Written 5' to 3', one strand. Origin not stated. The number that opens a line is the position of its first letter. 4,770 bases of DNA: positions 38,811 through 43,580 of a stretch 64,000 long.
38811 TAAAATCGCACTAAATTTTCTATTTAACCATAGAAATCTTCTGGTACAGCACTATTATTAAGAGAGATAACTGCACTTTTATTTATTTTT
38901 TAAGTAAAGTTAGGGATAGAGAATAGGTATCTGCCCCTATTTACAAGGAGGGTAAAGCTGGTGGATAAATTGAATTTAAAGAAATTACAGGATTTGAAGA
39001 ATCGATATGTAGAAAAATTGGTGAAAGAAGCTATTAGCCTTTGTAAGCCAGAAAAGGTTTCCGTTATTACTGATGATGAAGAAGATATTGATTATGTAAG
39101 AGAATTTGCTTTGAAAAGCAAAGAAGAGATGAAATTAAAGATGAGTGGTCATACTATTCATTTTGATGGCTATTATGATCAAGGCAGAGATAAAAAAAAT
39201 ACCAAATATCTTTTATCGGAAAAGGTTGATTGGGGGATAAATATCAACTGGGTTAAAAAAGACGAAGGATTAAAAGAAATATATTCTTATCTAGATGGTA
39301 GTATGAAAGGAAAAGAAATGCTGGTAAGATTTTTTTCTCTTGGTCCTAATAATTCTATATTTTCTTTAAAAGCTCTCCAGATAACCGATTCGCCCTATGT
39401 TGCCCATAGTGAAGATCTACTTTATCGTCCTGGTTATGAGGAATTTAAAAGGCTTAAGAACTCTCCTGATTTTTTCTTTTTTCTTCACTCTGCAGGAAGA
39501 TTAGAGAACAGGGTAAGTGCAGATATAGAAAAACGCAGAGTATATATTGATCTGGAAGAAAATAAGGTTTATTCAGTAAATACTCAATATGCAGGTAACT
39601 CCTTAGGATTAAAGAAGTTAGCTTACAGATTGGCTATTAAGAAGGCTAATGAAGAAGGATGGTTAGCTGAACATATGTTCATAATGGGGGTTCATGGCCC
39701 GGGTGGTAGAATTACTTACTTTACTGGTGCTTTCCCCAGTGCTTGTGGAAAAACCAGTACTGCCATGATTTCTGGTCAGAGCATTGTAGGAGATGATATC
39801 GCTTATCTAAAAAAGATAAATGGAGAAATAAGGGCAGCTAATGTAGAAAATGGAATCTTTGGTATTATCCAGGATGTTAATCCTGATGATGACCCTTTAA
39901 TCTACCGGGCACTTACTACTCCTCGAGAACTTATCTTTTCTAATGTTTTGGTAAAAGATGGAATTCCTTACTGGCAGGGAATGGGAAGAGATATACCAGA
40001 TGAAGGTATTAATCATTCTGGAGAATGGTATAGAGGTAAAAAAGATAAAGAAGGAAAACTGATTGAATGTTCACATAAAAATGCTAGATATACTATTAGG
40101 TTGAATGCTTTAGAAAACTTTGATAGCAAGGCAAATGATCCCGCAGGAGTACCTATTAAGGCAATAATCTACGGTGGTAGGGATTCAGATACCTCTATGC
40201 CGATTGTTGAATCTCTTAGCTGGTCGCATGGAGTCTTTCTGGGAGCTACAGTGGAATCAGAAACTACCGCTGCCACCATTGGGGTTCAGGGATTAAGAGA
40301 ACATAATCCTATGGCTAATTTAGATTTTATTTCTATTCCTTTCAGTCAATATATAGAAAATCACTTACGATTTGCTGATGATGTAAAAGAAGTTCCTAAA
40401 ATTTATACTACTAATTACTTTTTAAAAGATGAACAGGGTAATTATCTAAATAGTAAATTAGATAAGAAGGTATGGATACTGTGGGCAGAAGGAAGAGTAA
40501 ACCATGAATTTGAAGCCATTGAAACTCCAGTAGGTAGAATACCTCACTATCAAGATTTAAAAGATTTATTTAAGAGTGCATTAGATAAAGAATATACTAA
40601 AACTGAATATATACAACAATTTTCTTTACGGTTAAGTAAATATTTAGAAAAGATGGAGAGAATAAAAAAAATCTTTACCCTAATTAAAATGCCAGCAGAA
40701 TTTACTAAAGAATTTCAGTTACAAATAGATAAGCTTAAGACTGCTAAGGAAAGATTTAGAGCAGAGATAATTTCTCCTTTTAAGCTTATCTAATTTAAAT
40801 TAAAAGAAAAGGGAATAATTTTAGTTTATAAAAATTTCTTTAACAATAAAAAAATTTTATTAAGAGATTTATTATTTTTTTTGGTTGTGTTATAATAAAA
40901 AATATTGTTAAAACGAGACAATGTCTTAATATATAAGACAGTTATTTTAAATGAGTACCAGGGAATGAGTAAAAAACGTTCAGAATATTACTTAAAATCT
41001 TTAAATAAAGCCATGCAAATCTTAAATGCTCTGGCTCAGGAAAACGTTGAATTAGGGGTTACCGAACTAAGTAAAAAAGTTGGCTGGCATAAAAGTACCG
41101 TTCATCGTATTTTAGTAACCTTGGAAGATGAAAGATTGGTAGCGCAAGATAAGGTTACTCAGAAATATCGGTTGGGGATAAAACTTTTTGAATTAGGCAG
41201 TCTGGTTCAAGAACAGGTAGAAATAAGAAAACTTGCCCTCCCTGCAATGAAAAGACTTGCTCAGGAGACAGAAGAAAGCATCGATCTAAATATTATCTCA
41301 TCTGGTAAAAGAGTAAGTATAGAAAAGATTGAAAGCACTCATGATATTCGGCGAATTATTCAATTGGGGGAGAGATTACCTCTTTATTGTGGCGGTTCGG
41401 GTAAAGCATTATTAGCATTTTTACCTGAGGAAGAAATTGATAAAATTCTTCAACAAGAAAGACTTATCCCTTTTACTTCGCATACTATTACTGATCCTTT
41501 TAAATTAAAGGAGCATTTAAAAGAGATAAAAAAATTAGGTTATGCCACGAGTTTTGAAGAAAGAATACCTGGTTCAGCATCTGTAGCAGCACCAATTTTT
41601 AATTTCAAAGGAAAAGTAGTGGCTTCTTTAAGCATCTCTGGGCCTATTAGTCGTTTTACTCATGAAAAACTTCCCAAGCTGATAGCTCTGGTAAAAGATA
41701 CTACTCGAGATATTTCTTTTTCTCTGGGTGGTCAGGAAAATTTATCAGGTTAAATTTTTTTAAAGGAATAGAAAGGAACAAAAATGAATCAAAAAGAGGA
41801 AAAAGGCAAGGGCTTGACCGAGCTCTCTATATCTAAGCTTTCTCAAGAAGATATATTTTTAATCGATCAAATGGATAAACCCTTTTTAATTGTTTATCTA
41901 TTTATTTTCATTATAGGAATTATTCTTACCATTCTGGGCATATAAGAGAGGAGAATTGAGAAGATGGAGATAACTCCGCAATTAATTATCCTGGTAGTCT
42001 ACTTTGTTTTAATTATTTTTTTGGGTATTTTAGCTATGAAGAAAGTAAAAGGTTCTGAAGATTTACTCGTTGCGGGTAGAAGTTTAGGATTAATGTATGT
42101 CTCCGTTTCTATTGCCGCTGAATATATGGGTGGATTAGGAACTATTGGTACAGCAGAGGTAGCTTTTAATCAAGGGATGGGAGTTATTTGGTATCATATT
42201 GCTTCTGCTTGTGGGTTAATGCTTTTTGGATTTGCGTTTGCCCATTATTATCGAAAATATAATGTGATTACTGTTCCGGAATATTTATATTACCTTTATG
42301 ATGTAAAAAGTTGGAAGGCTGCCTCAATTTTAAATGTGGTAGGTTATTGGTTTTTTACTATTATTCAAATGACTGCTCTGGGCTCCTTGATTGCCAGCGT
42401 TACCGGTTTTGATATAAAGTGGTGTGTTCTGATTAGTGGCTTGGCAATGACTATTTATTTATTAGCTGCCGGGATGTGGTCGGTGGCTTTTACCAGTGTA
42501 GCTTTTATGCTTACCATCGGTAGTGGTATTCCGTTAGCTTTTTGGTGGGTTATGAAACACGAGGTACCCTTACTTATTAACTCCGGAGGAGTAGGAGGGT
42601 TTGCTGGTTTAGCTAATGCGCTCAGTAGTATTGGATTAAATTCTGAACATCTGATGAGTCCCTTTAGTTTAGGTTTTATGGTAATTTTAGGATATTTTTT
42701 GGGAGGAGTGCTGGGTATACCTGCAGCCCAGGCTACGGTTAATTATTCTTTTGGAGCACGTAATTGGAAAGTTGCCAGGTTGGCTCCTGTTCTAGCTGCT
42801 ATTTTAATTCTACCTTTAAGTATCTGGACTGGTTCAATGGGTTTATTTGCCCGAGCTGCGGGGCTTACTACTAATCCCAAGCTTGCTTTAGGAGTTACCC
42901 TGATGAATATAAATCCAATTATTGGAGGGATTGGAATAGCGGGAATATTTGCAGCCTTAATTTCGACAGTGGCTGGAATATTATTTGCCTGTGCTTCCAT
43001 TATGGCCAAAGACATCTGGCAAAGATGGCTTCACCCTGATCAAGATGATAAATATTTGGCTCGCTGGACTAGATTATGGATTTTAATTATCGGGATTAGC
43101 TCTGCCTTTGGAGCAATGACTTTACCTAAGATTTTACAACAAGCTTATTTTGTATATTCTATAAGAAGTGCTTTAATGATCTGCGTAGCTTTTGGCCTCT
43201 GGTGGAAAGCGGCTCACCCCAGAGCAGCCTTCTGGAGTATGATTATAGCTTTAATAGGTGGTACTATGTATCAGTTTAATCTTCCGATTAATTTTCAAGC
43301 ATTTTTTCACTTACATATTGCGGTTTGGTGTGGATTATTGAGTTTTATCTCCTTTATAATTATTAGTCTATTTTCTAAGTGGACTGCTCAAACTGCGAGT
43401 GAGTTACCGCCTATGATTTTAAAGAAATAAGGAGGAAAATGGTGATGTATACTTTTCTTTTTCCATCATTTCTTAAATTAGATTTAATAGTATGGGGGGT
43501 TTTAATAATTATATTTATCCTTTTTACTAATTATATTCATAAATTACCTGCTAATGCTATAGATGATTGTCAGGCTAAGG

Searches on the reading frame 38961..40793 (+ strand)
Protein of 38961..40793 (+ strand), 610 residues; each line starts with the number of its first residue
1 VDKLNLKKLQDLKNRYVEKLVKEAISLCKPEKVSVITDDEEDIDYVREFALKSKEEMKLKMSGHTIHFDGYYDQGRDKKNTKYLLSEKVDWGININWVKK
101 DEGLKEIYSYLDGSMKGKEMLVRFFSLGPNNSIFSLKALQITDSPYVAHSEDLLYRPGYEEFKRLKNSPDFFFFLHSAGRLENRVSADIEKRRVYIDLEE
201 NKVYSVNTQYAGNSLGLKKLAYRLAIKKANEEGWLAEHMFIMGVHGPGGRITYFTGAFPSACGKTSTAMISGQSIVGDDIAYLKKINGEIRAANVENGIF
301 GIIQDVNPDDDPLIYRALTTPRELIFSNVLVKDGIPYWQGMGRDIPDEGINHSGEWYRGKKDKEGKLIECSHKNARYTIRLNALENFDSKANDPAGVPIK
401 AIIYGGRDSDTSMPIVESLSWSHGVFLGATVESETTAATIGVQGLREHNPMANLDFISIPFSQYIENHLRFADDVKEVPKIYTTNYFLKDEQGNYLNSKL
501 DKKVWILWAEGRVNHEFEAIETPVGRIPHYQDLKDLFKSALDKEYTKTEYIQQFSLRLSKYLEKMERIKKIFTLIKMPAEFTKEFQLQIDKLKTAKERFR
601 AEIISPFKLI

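Call 36: search_protein_families(library=pfam, proteins=[window:38961-40793:+], max_evalue=0.00001)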
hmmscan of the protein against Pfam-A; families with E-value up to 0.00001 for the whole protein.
window:38961-40793:+ (610 aa): 3 families
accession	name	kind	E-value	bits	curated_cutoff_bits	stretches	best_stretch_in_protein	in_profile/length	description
PF00821.23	PEPCK_GTP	-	3.6e-108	362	23.8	1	234-588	1-354/357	Phosphoenolpyruvate carboxykinase C-terminal P-loop domain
PF17297.7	PEPCK_N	-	1.3e-60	205.2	23.8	1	21-229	3-217/218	Phosphoenolpyruvate carboxykinase N-terminal domain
PF01293.25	PEPCK_ATP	-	1.2e-09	37.9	26.5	1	85-333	53-286/465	Phosphoenolpyruvate carboxykinase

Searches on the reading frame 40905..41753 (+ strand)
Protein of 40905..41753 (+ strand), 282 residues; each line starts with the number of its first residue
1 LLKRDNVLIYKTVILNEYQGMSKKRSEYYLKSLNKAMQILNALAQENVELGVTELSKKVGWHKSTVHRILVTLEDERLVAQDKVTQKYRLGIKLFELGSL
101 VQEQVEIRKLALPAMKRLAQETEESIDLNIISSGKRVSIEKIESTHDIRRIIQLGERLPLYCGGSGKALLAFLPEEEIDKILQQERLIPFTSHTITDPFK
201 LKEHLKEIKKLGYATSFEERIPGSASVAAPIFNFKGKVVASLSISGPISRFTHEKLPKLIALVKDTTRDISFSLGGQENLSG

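Call 36: search_protein_families(library=pfam, proteins=[window:40905-41753:+], max_evalue=0.00001)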
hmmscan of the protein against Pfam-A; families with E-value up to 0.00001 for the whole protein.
window:40905-41753:+ (282 aa): 3 families
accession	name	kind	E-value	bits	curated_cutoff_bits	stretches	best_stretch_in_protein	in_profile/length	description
PF01614.24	IclR_C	-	5.8e-52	176.2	24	1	103-271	5-173/174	Bacterial transcriptional regulator IclR C-terminal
PF09339.16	HTH_IclR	-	3.4e-16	59.2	22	1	32-82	1-51/52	IclR helix-turn-helix domain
PF25213.1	HVO_A0261_N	-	7.1e-07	29.5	35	1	30-104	7-73/86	HVO_A0261 N-terminal domain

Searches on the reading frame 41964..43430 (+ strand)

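Call 36: search_protein_families(library=pfam, proteins=[window:41964-43430:+], max_evalue=0.00001)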
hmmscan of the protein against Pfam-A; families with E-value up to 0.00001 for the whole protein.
window:41964-43430:+ (488 aa): 1 family
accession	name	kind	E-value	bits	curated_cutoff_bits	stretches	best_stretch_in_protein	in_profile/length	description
PF00474.23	SSF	-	5.3e-28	98.5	22.8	1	36-428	3-405/406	Sodium:solute symporter family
